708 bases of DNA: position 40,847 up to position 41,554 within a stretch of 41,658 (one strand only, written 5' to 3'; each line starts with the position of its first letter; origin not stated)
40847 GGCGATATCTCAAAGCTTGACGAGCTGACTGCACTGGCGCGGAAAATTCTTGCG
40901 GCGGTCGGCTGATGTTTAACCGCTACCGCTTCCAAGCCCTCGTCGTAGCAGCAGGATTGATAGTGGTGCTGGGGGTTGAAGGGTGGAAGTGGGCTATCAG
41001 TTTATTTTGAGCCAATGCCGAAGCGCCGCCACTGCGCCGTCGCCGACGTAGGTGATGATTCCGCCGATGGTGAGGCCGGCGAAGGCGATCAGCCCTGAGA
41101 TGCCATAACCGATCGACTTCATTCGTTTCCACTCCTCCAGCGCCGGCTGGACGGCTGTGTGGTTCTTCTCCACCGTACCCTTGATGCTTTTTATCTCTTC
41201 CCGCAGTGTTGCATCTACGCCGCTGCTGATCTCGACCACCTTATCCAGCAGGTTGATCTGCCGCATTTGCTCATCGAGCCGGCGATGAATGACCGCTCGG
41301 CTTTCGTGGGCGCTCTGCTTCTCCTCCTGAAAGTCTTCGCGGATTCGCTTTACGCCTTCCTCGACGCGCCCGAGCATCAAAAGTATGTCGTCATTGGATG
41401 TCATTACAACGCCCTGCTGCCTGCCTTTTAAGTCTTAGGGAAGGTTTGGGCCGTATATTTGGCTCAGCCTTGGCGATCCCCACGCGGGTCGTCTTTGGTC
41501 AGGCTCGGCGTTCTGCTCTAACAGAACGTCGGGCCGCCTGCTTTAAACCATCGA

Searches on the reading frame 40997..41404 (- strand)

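Call 38: search_protein_families(library=pfam, proteins=[window:40997-41404:-], max_evalue=0.001)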
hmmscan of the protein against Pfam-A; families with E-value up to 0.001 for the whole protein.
window:40997-41404:- (135 aa): 1 family
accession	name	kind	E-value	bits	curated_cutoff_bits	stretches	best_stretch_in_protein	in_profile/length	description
PF07439.16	DUF1515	-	2.2e-05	24.8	22.2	0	11-118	10-99/113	Protein of unknown function (DUF1515)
